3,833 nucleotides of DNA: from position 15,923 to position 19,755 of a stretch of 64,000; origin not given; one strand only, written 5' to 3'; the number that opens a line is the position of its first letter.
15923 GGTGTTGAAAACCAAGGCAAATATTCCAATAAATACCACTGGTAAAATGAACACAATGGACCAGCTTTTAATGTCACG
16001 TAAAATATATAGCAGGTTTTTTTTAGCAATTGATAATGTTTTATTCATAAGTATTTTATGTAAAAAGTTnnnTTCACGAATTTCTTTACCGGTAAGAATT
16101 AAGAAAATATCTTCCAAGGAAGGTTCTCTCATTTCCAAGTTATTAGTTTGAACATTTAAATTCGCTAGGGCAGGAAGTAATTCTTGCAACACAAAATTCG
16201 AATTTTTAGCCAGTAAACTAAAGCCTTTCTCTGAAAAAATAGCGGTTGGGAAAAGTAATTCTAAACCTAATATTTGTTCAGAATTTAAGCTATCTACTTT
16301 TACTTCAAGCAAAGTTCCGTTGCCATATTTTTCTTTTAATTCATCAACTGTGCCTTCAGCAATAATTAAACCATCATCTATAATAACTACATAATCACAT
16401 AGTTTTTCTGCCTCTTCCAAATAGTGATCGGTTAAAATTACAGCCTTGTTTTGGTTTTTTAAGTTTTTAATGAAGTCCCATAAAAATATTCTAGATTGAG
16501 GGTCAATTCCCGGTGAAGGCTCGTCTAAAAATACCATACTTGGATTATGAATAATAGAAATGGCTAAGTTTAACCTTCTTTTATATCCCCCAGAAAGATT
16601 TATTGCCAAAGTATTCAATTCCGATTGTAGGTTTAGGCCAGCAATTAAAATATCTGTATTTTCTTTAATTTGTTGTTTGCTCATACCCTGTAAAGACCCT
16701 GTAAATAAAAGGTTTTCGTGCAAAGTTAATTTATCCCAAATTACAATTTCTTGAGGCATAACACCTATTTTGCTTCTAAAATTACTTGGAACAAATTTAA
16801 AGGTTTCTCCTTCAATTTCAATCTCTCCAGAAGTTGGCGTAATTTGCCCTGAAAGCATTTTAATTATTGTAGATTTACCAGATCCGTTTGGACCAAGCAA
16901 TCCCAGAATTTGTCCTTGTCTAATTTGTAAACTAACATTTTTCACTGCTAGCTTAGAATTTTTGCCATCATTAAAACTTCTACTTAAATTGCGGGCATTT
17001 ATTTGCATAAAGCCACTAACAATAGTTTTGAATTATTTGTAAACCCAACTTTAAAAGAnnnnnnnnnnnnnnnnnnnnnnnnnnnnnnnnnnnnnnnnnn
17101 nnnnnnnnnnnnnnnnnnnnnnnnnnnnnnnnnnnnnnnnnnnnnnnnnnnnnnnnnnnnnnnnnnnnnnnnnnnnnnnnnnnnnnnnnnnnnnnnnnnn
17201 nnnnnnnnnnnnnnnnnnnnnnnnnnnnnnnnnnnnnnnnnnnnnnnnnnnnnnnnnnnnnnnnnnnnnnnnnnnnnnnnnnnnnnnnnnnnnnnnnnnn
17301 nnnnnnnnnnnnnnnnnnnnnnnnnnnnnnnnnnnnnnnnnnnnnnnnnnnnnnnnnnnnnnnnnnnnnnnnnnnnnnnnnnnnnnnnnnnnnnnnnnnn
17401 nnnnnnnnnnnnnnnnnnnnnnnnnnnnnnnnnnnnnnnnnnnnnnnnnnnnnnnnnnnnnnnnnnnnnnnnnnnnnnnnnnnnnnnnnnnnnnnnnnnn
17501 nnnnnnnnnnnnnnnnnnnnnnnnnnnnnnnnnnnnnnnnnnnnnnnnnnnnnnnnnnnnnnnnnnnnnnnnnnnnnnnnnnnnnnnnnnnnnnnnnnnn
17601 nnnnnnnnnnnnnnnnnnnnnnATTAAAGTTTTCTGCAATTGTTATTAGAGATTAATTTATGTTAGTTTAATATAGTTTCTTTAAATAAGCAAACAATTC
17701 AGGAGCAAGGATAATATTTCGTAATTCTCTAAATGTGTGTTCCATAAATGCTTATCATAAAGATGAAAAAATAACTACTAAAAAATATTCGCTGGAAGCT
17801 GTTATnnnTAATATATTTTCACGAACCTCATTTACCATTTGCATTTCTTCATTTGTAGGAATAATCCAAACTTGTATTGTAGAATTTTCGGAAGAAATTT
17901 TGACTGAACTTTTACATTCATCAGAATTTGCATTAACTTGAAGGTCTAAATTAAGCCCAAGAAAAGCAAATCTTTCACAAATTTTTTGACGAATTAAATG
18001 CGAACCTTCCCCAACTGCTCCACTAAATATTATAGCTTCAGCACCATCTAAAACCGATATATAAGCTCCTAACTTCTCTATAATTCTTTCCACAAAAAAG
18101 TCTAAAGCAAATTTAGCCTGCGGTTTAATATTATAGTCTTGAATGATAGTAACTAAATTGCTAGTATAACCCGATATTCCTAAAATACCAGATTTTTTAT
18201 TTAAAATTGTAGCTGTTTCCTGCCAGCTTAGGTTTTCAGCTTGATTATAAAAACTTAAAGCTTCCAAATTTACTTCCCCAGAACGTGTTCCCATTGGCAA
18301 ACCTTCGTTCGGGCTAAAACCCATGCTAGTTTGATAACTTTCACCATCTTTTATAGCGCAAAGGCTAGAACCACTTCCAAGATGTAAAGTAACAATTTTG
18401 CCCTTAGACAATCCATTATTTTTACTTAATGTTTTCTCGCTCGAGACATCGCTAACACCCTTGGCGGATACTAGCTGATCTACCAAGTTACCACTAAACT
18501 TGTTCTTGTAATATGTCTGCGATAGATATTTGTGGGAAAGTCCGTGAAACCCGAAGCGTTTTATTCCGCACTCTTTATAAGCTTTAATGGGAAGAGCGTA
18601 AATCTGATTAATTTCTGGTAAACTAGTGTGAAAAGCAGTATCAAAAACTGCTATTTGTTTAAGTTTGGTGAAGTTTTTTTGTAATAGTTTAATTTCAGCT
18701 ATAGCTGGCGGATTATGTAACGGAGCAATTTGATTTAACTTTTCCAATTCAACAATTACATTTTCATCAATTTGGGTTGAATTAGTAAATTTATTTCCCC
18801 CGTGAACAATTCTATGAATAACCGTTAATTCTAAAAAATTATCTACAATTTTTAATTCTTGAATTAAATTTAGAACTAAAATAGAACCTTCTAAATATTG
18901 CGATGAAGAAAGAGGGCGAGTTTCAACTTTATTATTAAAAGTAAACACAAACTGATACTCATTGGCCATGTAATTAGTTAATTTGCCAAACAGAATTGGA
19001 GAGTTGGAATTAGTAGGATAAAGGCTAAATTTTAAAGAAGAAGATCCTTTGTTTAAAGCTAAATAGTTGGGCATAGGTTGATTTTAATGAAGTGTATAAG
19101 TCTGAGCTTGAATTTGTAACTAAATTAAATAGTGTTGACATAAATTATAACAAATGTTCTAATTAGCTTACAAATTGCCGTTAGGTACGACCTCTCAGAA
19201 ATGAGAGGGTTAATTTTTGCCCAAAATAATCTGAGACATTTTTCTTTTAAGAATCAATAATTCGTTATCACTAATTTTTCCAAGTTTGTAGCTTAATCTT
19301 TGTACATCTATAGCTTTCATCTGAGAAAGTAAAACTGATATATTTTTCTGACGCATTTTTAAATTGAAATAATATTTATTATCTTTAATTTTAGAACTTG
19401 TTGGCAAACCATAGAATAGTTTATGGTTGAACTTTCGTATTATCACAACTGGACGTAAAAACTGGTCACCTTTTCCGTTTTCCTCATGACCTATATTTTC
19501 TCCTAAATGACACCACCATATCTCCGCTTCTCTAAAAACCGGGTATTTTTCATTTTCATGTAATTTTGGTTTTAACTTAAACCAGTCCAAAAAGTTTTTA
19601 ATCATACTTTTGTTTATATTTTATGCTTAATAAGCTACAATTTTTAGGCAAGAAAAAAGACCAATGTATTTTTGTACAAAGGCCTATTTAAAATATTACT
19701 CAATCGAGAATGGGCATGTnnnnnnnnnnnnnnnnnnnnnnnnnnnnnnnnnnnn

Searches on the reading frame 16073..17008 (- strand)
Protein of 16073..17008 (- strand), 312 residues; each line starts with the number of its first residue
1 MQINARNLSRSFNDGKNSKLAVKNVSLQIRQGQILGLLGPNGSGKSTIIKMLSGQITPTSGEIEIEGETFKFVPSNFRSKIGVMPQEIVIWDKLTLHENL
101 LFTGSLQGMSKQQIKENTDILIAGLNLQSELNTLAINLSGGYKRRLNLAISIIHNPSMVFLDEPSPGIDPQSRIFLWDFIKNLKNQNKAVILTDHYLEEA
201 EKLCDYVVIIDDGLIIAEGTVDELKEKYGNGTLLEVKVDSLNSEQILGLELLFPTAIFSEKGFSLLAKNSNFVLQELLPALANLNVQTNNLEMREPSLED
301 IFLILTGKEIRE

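Call 80: search_protein_families(library=pfam, proteins=[window:16073-17008:-], max_evalue=0.001)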
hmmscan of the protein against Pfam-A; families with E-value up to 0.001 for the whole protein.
window:16073-17008:- (312 aa): 5 families
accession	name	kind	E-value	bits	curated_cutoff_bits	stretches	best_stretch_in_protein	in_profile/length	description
PF00005.33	ABC_tran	-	5.2e-32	111.8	25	1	22-165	1-136/137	ABC transporter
PF13304.12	AAA_21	-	3.5e-08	34.3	27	0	35-53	2-20/304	AAA domain, putative AbiEii toxin, Type IV TA system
PF13732.12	DrrA1-3_C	-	4.4e-08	34.2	27.4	1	219-303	1-78/81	ATP-binding protein DrrA1-3-like, C-terminal domain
PF02463.25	SMC_N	-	0.00014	21.8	40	0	33-50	25-42/220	RecF/RecN/SMC N terminal domain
PF03215.21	Rad17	-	0.00054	20.4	23.8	1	21-60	34-73/186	Rad17 P-loop domain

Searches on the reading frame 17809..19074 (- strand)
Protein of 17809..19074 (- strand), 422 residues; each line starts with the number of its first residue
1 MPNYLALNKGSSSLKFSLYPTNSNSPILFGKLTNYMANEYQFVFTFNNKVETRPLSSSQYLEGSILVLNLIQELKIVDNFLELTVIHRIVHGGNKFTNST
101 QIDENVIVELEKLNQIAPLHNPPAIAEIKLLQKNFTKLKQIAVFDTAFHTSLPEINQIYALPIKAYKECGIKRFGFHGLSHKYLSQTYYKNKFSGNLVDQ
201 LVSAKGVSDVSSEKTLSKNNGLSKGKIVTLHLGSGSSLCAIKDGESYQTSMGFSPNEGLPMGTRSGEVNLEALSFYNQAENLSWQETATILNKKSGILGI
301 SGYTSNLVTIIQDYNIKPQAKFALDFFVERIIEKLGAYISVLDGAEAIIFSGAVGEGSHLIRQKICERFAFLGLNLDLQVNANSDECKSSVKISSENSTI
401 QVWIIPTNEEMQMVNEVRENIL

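Call 80: search_protein_families(library=pfam, proteins=[window:17809-19074:-], max_evalue=0.001)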
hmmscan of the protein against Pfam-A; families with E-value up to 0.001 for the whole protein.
window:17809-19074:- (422 aa): 1 family
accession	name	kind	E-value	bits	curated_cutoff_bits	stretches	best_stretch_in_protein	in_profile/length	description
PF00871.23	Acetate_kinase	-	3e-103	346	22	2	221-413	196-390/392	Acetokinase family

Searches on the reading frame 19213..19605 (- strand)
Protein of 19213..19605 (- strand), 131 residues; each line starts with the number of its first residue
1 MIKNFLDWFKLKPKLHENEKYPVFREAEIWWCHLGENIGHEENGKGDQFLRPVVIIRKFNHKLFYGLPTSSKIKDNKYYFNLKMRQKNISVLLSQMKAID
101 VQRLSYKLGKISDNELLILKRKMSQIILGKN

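Call 9: search_protein_families(library=pfam, proteins=[window:19213-19605:-], max_evalue=0.1)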
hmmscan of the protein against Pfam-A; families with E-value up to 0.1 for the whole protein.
window:19213-19605:- (131 aa): 1 family
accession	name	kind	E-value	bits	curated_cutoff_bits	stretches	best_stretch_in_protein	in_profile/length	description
PF02452.23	PemK_toxin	-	2.4e-12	47.4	23.1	1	27-126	3-108/109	PemK-like, MazF-like toxin of type II toxin-antitoxin system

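Call 10: search_protein_families(library=ncbifam, proteins=[window:19213-19605:-], max_evalue=0.1)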
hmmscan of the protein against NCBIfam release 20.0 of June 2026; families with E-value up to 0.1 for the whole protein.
window:19213-19605:- (131 aa): 1 family
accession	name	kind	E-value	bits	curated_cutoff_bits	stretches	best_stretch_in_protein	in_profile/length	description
NF007386.0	PRK09907.1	equivalog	0.00013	21.9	120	1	28-127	11-110/111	endoribonuclease MazF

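Call 35: search_dna_similar(query=window:19213-19605:-, collection=plasmids, mode=protein, max_evalue=0.001, max_rows=25)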
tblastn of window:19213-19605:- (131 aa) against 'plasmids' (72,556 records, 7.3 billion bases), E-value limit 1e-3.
Records with a match: 45; places in all: 45; records where one place covers at least 80% of the query: 8.
Best place of each record, by identity: <60% 45.
By first word of the organism name: Campylobacter 36; Helicobacter 7; Nitratiruptor 2.
By predicted mobility (MOB-suite, as given by PLSDB): non-mobilizable 28; conjugative 16; mobilizable 1.
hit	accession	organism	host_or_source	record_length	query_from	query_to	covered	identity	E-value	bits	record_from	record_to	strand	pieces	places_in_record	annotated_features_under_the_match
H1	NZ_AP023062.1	Nitratiruptor sp. YY08-14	-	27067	5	127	94%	41.6%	3e-24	103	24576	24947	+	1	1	type II toxin-antitoxin system PemK/MazF family toxin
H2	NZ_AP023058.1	Nitratiruptor sp. YY08-10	-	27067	5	127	94%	41.6%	3e-24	103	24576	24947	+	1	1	type II toxin-antitoxin system PemK/MazF family toxin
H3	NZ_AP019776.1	Helicobacter suis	-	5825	1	127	97%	34.4%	5e-15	77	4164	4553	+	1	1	type II toxin-antitoxin system PemK/MazF family toxin | relaxase/mobilization nuclease domain-containing protein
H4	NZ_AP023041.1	Helicobacter suis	Homo sapiens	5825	1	127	97%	34.4%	5e-15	77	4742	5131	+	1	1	type II toxin-antitoxin system PemK/MazF family toxin | relaxase/mobilization nuclease domain-containing protein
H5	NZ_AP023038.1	Helicobacter suis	Sus scrofa domesticus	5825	1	127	97%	34.4%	5e-15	77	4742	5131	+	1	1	type II toxin-antitoxin system PemK/MazF family toxin | relaxase/mobilization nuclease domain-containing protein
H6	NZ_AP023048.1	Helicobacter suis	Homo sapiens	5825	1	127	97%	34.4%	5e-15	77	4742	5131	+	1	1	type II toxin-antitoxin system PemK/MazF family toxin | relaxase/mobilization nuclease domain-containing protein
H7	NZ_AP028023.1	Helicobacter sp. NHP21005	Felis catus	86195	1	128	98%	33.6%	4e-14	74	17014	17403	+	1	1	type II toxin-antitoxin system PemK/MazF family toxin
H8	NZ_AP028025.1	Helicobacter sp. NHP21005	Felis catus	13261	1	128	98%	32.8%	8e-14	74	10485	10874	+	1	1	type II toxin-antitoxin system PemK/MazF family toxin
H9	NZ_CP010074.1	Campylobacter jejuni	Homo sapiens,stool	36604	5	103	76%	40.2%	5e-11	66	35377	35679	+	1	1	type II toxin-antitoxin system PemK/MazF family toxin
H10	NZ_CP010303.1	Campylobacter jejuni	Homo sapiens,stool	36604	5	103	76%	40.2%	5e-11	66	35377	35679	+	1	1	type II toxin-antitoxin system PemK/MazF family toxin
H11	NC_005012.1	Campylobacter jejuni subsp. jejuni 81-176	-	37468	5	103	76%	40.2%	5e-11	66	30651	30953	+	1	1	type II toxin-antitoxin system PemK/MazF family toxin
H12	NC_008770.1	Campylobacter jejuni subsp. jejuni 81-176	-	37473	5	103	76%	40.2%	5e-11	66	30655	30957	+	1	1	type II toxin-antitoxin system PemK/MazF family toxin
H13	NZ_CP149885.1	Campylobacter coli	Chicken,cell culture,liver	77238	28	128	77%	35.6%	2e-11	67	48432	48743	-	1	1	type II toxin-antitoxin system PemK/MazF family toxin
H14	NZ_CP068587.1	Campylobacter coli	culture,anal swab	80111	28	128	77%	35.6%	2e-11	67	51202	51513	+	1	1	type II toxin-antitoxin system PemK/MazF family toxin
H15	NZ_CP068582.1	Campylobacter coli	culture,anal swab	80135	28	128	77%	35.6%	2e-11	67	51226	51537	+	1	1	type II toxin-antitoxin system PemK/MazF family toxin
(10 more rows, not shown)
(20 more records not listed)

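Call 37: get_annotated_region(hit=H12, flank=1500)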
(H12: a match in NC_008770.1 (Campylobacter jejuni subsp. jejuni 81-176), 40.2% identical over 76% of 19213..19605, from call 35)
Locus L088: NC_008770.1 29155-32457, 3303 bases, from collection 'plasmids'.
description: Campylobacter jejuni subsp. jejuni 81-176 plasmid pVir, complete sequence
organism: Campylobacter jejuni subsp. jejuni 81-176 (NCBI taxid 354242)
taxonomy: Bacteria; Campylobacterota; Epsilonproteobacteria; Campylobacterales; Campylobacteraceae; Campylobacter; Campylobacter jejuni; Campylobacter jejuni subsp. jejuni 81-176
host: -; source: -; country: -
typing (MOB-suite, as given by PLSDB): conjugative; replicon rep_cluster_1502; relaxase MOBP; mating-pair formation MPF_T
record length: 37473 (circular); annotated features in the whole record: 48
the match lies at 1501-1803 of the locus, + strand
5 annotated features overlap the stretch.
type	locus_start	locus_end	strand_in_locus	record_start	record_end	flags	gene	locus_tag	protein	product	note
CDS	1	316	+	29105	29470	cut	-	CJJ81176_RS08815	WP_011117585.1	hypothetical protein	-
CDS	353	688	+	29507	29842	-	-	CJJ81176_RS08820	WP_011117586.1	hypothetical protein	-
CDS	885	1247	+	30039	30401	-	-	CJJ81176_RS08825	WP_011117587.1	hypothetical protein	-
CDS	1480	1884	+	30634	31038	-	-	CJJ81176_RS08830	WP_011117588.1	type II toxin-antitoxin system PemK/MazF family toxin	-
CDS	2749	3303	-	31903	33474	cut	-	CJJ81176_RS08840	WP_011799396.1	relaxase/mobilization nuclease domain-containing protein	-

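Call 38: get_annotated_region(hit=H1, flank=1500)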
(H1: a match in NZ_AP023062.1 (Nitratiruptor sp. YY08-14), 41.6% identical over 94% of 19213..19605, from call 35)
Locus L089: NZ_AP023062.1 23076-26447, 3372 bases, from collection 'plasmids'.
description: Nitratiruptor sp. YY08-14 plasmid pNitYY0814_PLS, complete sequence
organism: Nitratiruptor sp. YY08-14 (NCBI taxid 2724899)
taxonomy: Bacteria; Campylobacterota; Epsilonproteobacteria; Nautiliales; Nitratiruptoraceae; Nitratiruptor; Nitratiruptor sp. YY08-14
host: -; source: -; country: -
typing (MOB-suite, as given by PLSDB): non-mobilizable
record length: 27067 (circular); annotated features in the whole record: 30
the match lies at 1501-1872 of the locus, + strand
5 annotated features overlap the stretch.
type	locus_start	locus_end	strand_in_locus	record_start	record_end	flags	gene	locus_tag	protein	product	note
CDS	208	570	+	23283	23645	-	-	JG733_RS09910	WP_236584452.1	hypothetical protein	-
CDS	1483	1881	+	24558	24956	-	-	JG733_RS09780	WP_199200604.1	type II toxin-antitoxin system PemK/MazF family toxin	-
CDS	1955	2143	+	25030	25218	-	-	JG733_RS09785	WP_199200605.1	hypothetical protein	-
CDS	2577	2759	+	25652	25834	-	-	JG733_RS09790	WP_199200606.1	hypothetical protein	-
CDS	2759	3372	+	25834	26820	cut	-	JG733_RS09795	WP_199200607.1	replication initiation protein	GO:0006270 - DNA replication initiation [Evidence IEA]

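Call 76: search_protein_families(library=padloc, proteins=[window:19213-19605:-, L088:1480-1881:+], max_evalue=0.01)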
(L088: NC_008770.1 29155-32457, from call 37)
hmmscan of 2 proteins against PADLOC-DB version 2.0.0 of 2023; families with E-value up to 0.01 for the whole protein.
window:19213-19605:- (131 aa): 0 families

L088:1480-1881:+ (134 aa): 0 families

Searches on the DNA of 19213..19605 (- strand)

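Call 82: search_rna_families(sources=[L088, L089, L044, L001, L007], threshold=evalue, max_evalue=5)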
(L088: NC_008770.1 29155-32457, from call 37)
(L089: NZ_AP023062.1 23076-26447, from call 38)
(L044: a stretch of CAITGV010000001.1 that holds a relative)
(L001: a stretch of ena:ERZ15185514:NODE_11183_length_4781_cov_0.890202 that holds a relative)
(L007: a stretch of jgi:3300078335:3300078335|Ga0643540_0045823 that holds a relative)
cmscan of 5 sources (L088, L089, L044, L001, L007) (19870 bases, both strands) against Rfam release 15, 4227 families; matches with E-value up to 5: 14.
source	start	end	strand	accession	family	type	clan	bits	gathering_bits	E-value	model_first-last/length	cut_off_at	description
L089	2515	2548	-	RF03589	mir-5583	Gene; miRNA;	-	27.8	80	0.59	7-51/59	no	mir-5583 microRNA precursor family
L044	4279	4345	-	RF02425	SpF01_sRNA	Gene; sRNA;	-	27.6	55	3.6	1-80/80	no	Streptococcus sRNA SpF01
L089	2515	2548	+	RF03589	mir-5583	Gene; miRNA;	-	27.5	80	0.71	7-51/59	no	mir-5583 microRNA precursor family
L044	4283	4386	-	RF00506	Thr_leader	Cis-reg; leader;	-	27.4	55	0.17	1-118/118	no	Threonine operon leader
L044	1493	1559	+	RF01859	Phe_leader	Cis-reg; leader;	-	27.3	55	0.72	1-125/125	no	Phenylalanine leader peptide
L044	1524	1634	-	RF01859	Phe_leader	Cis-reg; leader;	-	26.8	55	0.96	1-125/125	no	Phenylalanine leader peptide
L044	4289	4385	-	RF02844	RefA9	Gene; antisense;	-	26.1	49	3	1-64/64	no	Enterococcus sRNA A9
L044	1509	1560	+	RF02066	STnc320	Gene; sRNA;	-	25.4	50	0.56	1-55/55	no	Salmonella enterica sRNA STnc320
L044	4268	4327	+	RF02066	STnc320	Gene; sRNA;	-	24.5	50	0.92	1-55/55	no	Salmonella enterica sRNA STnc320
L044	4286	4373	-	RF01416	NrrF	Gene; antisense;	-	21.7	60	1.7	1-160/160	no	NrrF RNA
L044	1525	1610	-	RF00106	RNAI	Gene; antisense;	-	21.3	47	4.5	1-102/102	no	RNAI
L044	4102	4321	+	RF02376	antisense_SR1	Gene; sRNA;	-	20.6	45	3.1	1-210/210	no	SR1 sRNA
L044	4285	4322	-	RF04120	MIR5998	Gene; miRNA;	-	20.2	180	2.1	1-173/173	no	MIR5998 microRNA precursor family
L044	358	401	-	RF01145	sR14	Gene; snRNA; snoRNA; CD-box;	-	17.1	38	1.3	1-54/54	no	Small nucleolar RNA sR14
